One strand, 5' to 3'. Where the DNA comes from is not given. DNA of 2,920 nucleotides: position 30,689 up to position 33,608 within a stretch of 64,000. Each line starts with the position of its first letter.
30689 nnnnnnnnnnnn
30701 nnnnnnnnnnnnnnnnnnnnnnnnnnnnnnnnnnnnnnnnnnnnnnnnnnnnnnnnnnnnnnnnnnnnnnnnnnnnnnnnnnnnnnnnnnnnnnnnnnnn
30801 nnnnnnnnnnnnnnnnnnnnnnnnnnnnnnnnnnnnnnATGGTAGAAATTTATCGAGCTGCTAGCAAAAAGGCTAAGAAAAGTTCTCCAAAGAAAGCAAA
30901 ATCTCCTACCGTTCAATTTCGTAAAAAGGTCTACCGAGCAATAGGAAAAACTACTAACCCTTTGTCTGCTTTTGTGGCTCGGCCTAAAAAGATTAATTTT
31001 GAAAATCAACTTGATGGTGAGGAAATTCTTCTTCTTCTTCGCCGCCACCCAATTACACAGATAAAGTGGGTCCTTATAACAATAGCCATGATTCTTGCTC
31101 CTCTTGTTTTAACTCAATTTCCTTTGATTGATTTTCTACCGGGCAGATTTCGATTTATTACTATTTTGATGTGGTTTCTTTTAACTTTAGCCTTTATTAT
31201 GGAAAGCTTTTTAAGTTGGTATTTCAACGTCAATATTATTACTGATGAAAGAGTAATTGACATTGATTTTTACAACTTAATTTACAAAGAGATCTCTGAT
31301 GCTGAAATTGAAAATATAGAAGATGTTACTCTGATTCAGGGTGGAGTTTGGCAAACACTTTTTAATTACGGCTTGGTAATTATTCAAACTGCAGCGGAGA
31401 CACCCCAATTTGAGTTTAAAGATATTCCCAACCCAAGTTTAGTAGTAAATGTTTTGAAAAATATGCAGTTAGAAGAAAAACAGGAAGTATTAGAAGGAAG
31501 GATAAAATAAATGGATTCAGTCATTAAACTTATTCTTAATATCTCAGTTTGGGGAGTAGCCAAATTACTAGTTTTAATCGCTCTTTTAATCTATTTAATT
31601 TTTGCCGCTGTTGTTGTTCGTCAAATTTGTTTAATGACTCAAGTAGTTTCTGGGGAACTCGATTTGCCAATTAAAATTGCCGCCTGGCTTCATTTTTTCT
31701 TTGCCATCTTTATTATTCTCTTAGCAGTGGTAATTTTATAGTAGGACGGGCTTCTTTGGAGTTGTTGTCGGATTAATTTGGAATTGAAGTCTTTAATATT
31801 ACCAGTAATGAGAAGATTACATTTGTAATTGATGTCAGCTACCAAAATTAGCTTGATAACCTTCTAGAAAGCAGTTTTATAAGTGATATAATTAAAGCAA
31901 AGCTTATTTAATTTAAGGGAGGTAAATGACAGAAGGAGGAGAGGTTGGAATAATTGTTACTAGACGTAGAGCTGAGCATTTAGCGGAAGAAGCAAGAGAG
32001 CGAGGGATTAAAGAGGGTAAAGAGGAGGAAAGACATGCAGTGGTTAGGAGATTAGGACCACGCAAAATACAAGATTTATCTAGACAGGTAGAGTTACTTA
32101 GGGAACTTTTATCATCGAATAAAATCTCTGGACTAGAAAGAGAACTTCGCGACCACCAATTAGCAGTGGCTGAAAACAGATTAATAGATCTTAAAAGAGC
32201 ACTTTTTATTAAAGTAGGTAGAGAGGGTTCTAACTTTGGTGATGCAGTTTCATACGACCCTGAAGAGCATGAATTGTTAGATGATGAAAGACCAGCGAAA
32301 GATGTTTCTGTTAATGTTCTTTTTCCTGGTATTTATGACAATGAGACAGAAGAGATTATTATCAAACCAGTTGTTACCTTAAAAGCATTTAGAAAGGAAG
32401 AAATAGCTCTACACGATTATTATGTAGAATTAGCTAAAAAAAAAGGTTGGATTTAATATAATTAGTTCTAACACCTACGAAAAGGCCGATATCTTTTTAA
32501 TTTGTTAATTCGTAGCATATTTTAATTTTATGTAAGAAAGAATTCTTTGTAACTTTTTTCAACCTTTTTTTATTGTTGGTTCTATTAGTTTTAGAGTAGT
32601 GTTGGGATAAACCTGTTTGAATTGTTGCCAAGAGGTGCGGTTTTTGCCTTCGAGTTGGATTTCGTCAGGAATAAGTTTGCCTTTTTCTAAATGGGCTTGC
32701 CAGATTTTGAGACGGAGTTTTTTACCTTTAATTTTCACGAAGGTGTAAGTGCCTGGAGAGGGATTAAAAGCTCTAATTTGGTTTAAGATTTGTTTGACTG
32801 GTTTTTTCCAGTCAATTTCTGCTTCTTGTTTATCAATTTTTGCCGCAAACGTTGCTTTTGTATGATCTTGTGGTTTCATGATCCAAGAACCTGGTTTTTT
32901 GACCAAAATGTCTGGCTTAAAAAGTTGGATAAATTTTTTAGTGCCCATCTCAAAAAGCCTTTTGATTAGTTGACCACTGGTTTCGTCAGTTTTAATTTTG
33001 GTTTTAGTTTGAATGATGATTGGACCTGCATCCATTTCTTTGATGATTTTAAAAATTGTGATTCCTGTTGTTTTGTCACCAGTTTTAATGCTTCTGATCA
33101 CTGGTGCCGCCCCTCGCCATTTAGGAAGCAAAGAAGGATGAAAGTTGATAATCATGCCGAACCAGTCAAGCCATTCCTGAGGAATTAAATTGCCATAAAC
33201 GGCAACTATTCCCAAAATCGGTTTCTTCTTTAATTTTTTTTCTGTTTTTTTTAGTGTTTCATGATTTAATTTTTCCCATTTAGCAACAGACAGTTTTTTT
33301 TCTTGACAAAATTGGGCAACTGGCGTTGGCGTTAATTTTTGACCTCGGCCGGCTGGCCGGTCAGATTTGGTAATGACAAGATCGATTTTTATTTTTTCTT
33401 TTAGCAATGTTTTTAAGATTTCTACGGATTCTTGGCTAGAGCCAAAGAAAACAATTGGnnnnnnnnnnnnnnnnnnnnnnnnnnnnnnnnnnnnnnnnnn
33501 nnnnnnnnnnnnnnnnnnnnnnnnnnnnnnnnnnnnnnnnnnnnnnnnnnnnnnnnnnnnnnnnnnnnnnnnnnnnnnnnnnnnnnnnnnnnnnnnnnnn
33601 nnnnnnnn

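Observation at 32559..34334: Fusion of a ThiI/MnmA-like PP-loop tRNA-thiolase domain to methionyl-tRNA formyltransferase, next to the initiator tRNA gene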

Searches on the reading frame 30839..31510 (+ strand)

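Call 44: search_protein_families(library=pfam, proteins=[window:30839-31510:+], max_evalue=0.01)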
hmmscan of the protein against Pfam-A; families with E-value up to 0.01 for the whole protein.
window:30839-31510:+ (223 aa): 1 family
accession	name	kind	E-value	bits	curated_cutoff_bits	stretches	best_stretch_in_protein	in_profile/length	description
PF03703.20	bPH_2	-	0.0059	17.3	22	0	152-200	24-72/78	Bacterial PH domain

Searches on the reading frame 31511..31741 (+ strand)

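Call 44: search_protein_families(library=pfam, proteins=[window:31511-31741:+], max_evalue=0.01)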
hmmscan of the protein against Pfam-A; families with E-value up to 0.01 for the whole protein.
window:31511-31741:+ (76 aa): 1 family
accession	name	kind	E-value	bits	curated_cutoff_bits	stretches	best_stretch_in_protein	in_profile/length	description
PF18901.5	DUF5657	-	1.8e-16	60.5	25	1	17-76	2-61/61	Family of unknown function (DUF5657)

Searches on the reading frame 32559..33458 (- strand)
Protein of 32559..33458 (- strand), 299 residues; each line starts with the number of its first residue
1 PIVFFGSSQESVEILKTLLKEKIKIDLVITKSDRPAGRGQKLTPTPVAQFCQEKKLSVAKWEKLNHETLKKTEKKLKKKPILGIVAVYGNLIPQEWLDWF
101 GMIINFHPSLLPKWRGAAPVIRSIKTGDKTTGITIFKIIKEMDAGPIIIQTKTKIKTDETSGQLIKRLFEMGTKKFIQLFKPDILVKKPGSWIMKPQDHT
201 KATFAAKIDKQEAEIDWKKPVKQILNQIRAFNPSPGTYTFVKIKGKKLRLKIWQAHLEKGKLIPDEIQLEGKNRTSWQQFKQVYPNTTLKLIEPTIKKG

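Call 28: find_homologous_proteins(query=window:32559-33458:-, max_evalue=0.001)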
Query window:32559-33458:- (299 aa): 2374 proteins with E <= 0.001 among 3320 candidates; the best 120 are listed.
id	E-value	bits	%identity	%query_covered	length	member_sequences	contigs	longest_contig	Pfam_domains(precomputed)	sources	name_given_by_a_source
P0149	2.6e-98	347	54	98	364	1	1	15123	PF00551.25,PF02911.24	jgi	-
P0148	8.8e-94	332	52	95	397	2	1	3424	PF00551.25,PF18297.7,PF02911.24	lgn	-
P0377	2.0e-89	318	52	92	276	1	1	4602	PF00551.25,PF02911.24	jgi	jgi:methionyl-tRNA formyltransferase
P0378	2.1e-50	190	40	95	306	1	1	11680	PF00551.25,PF02911.24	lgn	-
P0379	2.6e-47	179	38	95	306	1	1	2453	PF00551.25,PF02911.24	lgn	-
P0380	2.0e-45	173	38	95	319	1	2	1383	PF00551.25,PF02911.24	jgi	jgi:methionyl-tRNA formyltransferase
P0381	2.4e-45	173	35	97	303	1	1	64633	PF00551.25,PF02911.24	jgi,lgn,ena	-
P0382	4.3e-45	172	38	93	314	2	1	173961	PF00551.25,PF02911.24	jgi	-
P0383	5.2e-44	169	37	96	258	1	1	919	PF00551.25,PF02911.24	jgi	-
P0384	5.4e-44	169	38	85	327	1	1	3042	PF00551.25,PF02911.24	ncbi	ncbi:MAG: methionyl-tRNA formyltransferase [bacterium]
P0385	6.5e-44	168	37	95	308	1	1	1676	PF00551.25,PF02911.24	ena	-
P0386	8.5e-44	168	37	95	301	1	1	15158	PF00551.25,PF02911.24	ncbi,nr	ncbi:MAG: methionyl-tRNA formyltransferase [Candidatus Komeilibacteria bacterium]|nr:methionyl-tRNA 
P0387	2.0e-43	167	36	94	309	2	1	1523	PF00551.25,PF02911.24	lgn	-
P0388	3.0e-43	166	37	93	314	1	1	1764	PF00551.25,PF02911.24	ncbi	-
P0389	3.1e-43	166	38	93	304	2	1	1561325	PF00551.25,PF02911.24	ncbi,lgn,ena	-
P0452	3.2e-40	156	40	93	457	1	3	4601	PF01327.27,PF00551.25,PF02911.24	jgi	jgi:methionyl-tRNA formyltransferase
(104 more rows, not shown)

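Call 29: find_encoding_contigs(protein=P0378, flank=6000, max_places=1)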
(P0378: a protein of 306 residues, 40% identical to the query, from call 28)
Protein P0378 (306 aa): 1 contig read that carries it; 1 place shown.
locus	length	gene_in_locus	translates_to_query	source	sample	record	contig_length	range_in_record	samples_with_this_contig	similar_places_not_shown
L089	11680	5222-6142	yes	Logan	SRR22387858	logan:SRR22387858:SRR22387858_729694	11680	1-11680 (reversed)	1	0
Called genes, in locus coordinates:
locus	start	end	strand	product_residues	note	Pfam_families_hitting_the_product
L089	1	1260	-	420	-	?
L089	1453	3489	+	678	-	PF17764:PriA_3primeBD, PF00270:DEAD, PF04851:ResIII, PF18319:Zn_ribbon_PriA, PF00271:Helicase_C, PF18074:PriA_C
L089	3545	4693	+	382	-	PF13646:HEAT_2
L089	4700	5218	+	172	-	PF01327:Pep_deformylase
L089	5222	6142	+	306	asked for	PF00551:Formyl_trans_N, PF02911:Formyl_trans_C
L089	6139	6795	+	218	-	PF00834:Ribul_P_3_epim, PF01729:QRPTase_C (faint)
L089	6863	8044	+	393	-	-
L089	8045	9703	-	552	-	PF01553:Acyltransferase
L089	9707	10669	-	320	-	-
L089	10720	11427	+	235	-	PF03741:TerC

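Call 30: find_encoding_contigs(protein=P0382, flank=6000, max_places=1)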
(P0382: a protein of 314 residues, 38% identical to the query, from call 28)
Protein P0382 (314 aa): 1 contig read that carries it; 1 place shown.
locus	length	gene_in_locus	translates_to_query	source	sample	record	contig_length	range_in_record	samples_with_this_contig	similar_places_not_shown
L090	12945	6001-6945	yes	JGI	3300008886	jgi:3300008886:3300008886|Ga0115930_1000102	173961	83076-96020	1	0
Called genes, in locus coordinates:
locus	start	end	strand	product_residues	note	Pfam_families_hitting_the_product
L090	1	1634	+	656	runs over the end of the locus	PF00115:COX1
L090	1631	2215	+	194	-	PF00510:COX3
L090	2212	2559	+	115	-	PF03626:COX4_pro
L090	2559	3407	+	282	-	PF01040:UbiA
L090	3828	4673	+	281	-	PF03331:LpxC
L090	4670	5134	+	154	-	PF22817:ApeP-like (weak), PF07977:FabA, PF22818:ApeI-like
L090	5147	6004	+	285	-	-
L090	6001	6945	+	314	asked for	PF00551:Formyl_trans_N, PF02911:Formyl_trans_C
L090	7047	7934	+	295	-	-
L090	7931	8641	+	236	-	-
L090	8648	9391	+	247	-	-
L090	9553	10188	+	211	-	-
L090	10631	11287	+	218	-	PF00297:Ribosomal_L3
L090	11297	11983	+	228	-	PF00573:Ribosomal_L4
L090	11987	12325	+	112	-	PF00276:Ribosomal_L23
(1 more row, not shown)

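Call 52: search_solved_structures(query=window:32559-33458:-, max_evalue=1e-20, show_alignments=4)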
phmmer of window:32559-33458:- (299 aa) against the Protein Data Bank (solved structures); distinct sequences matched with E-value up to 1e-20: 6.
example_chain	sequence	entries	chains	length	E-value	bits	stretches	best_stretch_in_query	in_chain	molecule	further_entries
3tqq_A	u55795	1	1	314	8.4e-44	153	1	2-257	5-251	Methionyl-tRNA formyltransferase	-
5uai_A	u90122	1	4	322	2.8e-41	144.7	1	2-255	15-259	Methionyl-tRNA formyltransferase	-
1fmt_A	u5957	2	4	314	1.3e-38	135.9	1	2-256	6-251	METHIONYL-TRNA FMET FORMYLTRANSFERASE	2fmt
3r8x_A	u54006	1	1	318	1.3e-37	132.7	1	2-257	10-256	Methionyl-tRNA formyltransferase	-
4iqf_A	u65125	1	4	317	8.7e-37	130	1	2-246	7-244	Methionyl-tRNA formyltransferase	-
3q0i_A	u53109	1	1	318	3.9e-36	127.8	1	2-259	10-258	Methionyl-tRNA formyltransferase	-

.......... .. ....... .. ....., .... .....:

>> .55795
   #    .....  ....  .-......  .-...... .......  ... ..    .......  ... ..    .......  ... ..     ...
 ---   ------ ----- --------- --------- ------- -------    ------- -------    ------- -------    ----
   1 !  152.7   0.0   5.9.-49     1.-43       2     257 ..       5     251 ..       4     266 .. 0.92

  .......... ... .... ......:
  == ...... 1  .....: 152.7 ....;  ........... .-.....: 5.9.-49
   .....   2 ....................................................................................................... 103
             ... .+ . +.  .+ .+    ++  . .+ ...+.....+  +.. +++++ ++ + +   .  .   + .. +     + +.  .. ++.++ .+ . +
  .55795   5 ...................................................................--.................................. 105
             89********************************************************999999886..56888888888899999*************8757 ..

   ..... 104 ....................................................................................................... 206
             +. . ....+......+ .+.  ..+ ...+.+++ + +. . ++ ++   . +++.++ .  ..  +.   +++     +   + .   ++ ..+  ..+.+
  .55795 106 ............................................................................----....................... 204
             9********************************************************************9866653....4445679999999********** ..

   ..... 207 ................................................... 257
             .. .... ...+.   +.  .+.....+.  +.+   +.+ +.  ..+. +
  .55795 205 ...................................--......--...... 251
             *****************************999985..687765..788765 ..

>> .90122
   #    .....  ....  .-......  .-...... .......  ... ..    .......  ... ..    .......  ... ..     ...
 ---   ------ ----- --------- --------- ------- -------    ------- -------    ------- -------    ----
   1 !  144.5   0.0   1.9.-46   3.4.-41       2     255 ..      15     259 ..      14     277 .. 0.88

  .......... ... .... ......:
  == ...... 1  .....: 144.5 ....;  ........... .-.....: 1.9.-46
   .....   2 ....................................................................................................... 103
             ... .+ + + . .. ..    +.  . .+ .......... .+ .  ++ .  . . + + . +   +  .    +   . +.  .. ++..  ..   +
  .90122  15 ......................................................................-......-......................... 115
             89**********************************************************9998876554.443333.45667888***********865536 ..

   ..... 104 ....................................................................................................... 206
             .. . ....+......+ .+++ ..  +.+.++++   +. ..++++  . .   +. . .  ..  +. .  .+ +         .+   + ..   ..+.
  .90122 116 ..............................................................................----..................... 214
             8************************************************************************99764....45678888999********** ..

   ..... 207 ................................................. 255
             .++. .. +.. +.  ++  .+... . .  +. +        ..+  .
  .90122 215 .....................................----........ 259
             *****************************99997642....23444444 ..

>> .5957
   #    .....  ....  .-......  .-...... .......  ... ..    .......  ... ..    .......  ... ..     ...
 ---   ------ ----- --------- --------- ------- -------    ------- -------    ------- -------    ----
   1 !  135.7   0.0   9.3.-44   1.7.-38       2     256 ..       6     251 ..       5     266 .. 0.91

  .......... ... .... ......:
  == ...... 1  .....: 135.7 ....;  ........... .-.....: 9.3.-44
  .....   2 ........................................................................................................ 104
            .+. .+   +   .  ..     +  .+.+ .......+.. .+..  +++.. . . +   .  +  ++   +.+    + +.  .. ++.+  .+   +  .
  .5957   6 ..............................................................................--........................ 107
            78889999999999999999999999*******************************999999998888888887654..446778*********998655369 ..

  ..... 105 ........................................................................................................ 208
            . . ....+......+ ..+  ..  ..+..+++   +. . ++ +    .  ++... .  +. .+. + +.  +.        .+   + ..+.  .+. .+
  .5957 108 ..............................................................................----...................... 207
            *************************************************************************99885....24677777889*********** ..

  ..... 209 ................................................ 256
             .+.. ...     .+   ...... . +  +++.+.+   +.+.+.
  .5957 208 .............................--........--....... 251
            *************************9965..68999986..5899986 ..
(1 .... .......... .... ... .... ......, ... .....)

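Call 54: find_encoding_contigs(protein=P0377, flank=4000, max_places=2)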
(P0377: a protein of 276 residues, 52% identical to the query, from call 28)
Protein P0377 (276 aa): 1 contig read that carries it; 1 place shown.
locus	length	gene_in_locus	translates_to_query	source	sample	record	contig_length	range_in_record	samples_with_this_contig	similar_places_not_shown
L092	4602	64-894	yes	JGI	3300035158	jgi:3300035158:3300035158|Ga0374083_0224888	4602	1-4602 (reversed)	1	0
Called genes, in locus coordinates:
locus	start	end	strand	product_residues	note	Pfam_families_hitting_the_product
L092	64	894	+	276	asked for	PF00551:Formyl_trans_N, PF02911:Formyl_trans_C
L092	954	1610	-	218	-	PF09827:CRISPR_Cas2 (faint), PF20803:PaaX_M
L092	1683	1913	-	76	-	PF18901:DUF5657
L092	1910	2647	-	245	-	-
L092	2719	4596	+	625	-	PF06480:FtsH_ext, PF06068:TIP49 (weak), PF00004:AAA, PF17862:AAA_lid_3, PF01434:Peptidase_M41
